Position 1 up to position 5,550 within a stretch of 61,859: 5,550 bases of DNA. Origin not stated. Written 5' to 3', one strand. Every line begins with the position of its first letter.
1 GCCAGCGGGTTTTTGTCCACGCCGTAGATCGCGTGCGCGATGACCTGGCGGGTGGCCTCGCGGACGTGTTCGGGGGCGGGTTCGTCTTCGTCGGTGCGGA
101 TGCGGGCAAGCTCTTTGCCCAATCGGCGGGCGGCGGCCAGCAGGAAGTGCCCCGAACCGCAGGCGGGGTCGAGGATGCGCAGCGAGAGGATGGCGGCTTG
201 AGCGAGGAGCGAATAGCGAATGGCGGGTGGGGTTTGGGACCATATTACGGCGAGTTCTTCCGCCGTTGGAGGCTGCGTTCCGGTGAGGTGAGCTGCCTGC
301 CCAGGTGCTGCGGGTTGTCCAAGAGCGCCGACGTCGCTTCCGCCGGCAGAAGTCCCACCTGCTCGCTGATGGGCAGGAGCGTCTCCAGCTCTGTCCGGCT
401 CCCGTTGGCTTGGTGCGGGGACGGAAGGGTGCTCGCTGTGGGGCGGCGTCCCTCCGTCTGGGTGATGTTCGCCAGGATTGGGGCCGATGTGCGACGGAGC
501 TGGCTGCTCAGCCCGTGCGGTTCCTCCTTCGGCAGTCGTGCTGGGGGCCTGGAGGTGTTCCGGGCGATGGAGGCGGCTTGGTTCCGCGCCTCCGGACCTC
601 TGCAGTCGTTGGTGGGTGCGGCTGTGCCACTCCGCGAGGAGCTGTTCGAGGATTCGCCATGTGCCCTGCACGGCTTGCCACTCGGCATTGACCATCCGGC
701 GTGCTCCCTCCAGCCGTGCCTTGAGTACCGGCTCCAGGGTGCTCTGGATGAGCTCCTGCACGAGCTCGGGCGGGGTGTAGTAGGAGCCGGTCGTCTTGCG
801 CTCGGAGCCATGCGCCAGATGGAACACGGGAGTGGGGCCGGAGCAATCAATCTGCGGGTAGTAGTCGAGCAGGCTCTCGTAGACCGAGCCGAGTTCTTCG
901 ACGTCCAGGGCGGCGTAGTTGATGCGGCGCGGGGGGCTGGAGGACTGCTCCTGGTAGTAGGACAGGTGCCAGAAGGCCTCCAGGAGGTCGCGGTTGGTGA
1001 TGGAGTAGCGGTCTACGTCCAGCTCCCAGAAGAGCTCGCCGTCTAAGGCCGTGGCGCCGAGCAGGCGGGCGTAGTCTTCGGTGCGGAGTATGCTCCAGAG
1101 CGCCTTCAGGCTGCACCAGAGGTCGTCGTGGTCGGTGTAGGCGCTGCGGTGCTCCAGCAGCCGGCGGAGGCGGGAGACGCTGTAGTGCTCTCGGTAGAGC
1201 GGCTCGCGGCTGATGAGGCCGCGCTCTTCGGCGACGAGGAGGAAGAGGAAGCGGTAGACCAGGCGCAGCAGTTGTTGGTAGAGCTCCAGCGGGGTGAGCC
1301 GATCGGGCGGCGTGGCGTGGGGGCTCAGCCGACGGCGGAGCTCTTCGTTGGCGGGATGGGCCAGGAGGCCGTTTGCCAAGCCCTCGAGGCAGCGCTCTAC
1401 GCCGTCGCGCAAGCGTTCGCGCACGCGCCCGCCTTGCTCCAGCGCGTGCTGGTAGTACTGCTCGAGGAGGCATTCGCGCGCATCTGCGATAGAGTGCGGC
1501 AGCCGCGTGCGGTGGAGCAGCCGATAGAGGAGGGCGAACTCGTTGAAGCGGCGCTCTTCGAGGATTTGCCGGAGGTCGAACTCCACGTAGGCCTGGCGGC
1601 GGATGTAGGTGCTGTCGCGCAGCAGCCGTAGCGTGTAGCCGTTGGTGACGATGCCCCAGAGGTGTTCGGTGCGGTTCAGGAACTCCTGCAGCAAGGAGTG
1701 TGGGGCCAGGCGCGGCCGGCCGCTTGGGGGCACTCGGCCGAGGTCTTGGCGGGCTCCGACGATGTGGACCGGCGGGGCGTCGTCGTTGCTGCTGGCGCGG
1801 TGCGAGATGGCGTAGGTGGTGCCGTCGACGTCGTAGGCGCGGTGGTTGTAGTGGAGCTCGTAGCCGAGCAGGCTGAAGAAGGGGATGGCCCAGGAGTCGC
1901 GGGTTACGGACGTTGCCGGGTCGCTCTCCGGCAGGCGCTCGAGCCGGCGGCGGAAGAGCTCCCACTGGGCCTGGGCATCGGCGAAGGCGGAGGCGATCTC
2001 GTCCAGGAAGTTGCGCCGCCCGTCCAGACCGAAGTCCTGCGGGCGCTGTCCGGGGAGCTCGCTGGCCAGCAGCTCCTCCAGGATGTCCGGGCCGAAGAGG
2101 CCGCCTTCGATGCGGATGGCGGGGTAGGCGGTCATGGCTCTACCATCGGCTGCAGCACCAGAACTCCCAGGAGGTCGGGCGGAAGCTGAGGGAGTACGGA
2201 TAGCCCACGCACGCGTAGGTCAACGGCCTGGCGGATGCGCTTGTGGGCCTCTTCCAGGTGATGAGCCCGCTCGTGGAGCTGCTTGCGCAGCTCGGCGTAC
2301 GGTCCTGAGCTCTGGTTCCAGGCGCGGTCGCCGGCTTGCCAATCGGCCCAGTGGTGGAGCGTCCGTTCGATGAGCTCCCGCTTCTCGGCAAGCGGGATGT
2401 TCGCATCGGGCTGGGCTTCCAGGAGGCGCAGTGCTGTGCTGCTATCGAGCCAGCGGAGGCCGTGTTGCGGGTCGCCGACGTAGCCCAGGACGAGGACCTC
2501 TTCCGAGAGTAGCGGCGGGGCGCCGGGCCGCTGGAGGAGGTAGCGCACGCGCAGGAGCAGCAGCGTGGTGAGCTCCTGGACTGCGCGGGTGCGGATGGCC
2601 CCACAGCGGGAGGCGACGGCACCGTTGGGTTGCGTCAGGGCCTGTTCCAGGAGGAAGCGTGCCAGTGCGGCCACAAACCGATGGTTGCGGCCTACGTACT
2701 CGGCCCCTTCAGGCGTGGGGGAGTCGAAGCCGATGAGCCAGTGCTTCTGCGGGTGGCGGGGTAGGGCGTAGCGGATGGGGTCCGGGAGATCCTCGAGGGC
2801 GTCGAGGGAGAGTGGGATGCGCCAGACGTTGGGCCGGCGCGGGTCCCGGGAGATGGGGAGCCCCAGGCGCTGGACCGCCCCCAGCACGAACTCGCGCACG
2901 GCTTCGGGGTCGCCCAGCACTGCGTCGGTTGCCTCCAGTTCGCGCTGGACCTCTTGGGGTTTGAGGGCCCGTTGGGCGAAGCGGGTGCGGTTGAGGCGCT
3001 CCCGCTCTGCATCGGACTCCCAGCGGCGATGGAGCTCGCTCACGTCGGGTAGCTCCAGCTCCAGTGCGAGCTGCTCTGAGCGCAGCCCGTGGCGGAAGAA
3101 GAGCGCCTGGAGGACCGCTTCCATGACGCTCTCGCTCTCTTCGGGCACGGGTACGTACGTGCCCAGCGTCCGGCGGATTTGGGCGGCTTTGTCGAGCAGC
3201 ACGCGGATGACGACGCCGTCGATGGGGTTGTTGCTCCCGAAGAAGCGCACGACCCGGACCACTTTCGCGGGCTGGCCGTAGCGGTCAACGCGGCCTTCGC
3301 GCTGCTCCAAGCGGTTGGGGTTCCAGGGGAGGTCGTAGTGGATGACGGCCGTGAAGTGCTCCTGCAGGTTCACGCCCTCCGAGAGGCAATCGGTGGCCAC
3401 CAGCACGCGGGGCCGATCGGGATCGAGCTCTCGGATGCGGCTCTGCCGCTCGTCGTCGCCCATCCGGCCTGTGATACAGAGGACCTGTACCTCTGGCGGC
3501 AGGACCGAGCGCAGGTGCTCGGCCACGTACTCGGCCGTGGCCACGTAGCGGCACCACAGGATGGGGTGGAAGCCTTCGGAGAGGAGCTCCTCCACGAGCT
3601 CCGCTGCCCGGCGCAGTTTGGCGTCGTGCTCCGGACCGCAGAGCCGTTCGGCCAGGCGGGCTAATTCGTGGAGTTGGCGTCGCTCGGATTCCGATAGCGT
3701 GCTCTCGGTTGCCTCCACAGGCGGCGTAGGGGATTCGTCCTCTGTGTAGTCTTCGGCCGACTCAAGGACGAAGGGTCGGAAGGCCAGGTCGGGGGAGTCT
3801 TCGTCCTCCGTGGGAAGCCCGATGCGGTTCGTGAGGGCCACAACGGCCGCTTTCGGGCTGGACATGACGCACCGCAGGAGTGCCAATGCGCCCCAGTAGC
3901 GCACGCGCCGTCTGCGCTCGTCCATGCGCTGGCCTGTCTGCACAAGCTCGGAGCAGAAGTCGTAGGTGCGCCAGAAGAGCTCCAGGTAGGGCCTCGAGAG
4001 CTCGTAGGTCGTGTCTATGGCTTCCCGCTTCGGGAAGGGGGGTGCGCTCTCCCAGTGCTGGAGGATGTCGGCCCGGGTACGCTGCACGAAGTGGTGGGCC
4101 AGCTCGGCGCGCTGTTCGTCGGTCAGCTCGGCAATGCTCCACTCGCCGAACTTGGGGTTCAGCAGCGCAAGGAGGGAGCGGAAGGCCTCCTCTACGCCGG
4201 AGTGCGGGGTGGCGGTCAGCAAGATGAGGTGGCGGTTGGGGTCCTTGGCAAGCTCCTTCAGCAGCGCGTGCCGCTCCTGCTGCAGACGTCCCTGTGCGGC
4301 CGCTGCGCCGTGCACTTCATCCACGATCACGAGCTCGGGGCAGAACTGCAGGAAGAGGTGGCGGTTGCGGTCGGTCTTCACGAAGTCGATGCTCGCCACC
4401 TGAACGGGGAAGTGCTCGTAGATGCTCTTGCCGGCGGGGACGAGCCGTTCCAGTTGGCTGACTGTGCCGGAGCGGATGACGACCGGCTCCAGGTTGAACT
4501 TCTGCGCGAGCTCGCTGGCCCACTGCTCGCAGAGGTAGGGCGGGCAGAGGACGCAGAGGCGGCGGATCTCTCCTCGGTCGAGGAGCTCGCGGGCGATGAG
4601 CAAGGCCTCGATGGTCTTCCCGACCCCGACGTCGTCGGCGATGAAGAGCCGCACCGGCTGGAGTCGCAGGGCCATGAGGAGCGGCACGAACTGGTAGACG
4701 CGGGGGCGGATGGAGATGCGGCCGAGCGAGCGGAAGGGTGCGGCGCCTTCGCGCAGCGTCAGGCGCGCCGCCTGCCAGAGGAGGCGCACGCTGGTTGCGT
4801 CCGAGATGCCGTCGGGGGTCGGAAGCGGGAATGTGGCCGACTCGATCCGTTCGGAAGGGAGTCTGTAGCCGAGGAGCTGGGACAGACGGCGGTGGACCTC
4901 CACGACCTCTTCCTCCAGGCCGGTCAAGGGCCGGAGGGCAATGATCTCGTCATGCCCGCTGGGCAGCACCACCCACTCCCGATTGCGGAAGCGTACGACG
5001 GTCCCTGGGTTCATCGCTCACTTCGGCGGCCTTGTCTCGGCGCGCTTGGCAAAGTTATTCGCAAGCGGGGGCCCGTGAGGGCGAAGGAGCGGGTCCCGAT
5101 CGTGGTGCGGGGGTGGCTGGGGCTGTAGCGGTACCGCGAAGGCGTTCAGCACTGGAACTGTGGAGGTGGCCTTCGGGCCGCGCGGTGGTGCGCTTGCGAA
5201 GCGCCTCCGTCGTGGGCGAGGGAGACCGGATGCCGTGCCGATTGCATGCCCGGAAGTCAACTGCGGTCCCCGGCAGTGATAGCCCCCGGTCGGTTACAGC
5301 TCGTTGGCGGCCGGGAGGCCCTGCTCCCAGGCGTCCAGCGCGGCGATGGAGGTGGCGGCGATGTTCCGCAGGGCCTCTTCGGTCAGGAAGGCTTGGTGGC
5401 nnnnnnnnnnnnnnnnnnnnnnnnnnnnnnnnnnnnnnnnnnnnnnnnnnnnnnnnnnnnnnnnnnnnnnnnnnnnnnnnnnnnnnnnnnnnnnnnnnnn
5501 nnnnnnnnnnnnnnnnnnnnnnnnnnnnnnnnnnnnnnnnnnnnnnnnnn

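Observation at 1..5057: SNF2 helicase coupled to a large N6-adenine methyltransferase at the window edge: probable 5' end of a DISARM-class-1-like or related multi-gene defence locus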

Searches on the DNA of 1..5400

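Call 100: search_rna_families(source=window, start=1, end=5400, threshold=evalue, max_evalue=0.1)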
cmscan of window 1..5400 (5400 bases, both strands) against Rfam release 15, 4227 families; matches with E-value up to 0.1: 0.
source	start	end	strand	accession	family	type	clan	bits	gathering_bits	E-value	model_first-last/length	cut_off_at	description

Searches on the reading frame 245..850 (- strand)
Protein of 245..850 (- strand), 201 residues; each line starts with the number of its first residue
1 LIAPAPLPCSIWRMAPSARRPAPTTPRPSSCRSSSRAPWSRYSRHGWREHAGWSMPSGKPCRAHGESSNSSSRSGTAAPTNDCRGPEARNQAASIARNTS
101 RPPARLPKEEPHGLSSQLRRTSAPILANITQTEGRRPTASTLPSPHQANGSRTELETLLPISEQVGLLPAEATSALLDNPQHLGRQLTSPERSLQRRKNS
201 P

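Call 76: search_protein_families(library=pfam, proteins=[window:245-850:-], max_evalue=0.01)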
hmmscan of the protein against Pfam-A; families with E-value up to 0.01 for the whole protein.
window:245-850:- (201 aa): 1 family
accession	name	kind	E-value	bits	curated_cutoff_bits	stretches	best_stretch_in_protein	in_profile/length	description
PF05635.17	23S_rRNA_IVP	-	9.1e-12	45.6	33.8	1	91-188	8-105/106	23S rRNA-intervening sequence protein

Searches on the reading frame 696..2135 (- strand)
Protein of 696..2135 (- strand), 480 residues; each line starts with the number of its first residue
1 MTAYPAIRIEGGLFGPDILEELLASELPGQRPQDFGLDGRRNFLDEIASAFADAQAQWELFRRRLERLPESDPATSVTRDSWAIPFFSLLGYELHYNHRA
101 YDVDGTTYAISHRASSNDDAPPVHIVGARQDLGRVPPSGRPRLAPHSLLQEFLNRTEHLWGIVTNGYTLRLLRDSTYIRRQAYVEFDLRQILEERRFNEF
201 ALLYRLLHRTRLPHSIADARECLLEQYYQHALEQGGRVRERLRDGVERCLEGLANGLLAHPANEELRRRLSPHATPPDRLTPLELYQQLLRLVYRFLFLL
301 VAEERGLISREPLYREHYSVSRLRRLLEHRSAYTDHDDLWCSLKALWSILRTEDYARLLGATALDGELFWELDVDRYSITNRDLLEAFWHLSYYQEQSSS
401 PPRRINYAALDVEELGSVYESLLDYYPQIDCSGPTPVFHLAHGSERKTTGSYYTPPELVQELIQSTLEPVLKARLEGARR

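Call 85: predict_structure(alignment_id=A1)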
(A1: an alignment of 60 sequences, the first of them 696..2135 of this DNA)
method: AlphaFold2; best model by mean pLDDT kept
length: 480 residues; sequences in the alignment: 60
mean_pLDDT: 86.8   pTM: 0.78
mean pLDDT of the five models: 86.8, 86.7, 85.3, 83.8, 81.0
residues with pLDDT >= 90: 256; 70-90: 193; 50-70: 19; < 50: 12
segments of 3 or more residues with pLDDT < 50: 444-453
pLDDT, mean of each block of 10 residues (from residue 1): 79 80 90 85 91 97 93 93 97 93 91 93 95 82 89 92 97 72 91 95 95 90 91 77 89 97 93 83 92 91 83 85 89 95 92 88 84 94 96 84 80 69 83 89 54 55 77 73
secondary structure, 60 per line:
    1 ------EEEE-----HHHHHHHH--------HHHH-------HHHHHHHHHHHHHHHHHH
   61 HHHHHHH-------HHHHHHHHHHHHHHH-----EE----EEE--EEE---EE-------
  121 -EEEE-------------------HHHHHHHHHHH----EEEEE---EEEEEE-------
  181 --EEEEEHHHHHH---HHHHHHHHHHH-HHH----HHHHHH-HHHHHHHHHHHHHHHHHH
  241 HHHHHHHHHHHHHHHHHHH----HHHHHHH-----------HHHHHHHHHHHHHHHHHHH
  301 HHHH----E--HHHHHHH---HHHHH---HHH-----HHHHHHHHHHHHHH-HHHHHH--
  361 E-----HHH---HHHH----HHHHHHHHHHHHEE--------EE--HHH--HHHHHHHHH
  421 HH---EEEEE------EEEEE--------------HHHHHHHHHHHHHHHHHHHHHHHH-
elements in order: E7-10 H16-23 H32-35 H43-67 H75-89 E101-103 E106-108 E122-125 H145-155 E160-164 E168-173 E183-187 H188-193 H197-207 H216-221 H223-259 H264-270 H282-304 H312-318 H322-326 H338-351 H353-358 H373-376 H381-392 H412-422 E426-430 E437-441 H456-479

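Call 88: fold_search(model_id=the predicted structure, library=pdb)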
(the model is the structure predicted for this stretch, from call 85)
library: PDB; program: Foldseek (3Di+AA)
matches with E <= 10: 83; with E <= 0.001: 0
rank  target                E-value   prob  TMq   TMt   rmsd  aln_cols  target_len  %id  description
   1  7lvv_B                2.6e-01  0.30  0.20  0.10  18.6       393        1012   11  cryoEM structure DrdV-DNA complex (released 2021-03-17)
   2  3c2p_B                4.2e-01  0.05  0.09  0.06  24.0       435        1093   12  X-ray crystal structure of the N4 mini-vRNAP P1 promoter complex (released 2008-12-09)
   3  2po4                  4.6e-01  0.06  0.10  0.06  25.0       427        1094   13  X-ray crystal structure of polymerase domain of the bacteriophage N4 virion RNA polymerase (released 2008-04-01)
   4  3c46_B                1.1e+00  0.04  0.11  0.06  24.3       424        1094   10  X-ray crystal structure of the N4 mini-vRNAP P2_7a promoter complex soaked with MgCl2 (released 2008-12-09)
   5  3c46_A                1.5e+00  0.03  0.11  0.06  25.0       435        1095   10  X-ray crystal structure of the N4 mini-vRNAP P2_7a promoter complex soaked with MgCl2 (released 2008-12-09)
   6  3c2p_A                1.5e+00  0.03  0.11  0.06  24.7       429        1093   11  X-ray crystal structure of the N4 mini-vRNAP P1 promoter complex (released 2008-12-09)
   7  4emy_C                1.6e+00  0.03  0.08  0.09  15.3       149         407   16  Crystal structure of aminotransferase from anaerococcus prevotii dsm 20548. (released 2012-05-09)
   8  3c3l_A                1.8e+00  0.03  0.10  0.06  24.6       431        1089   10  X-ray crystal structure of the N4 mini-vRNAP P2 promoter complex (released 2008-12-09)
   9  1w5r_A                2.5e+00  0.04  0.09  0.14  13.5       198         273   14  X-ray crystallographic structure of a C70Q Mycobacterium smegmatis N- arylamine Acetyltransferase (released 2005-05-11)
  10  3zhw_A                3.3e+00  0.07  0.13  0.29  14.9       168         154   16  X-ray Crystallographic Structural Characteristics of Arabidopsis Hemoglobin I and their Functional Implications (released 2013-03-06)
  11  1i1i                  3.3e+00  0.01  0.07  0.06  21.6       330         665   15  NEUROLYSIN (ENDOPEPTIDASE 24.16) CRYSTAL STRUCTURE (released 2001-02-28)
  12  3rq1_A                3.4e+00  0.02  0.08  0.09  15.2       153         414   12  Crystal Structure of Aminotransferase Class I and II from Veillonella parvula (released 2011-05-18)
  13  3t12_C                3.6e+00  0.02  0.07  0.19  14.3       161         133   11  MglA in complex with MglB in transition state (released 2011-08-31)
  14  4f4e_A                4.0e+00  0.02  0.08  0.09  14.8       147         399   18  Crystal structure of Aromatic-amino-acid aminotransferase from Burkholderia pseudomallei covalently bound to pyridoxal (released 2012-05-23)
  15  2f5t_X                4.2e+00  0.02  0.05  0.10  11.8        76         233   12  Crystal Structure of the sugar binding domain of the archaeal transcriptional regulator TrmB (released 2006-02-21)
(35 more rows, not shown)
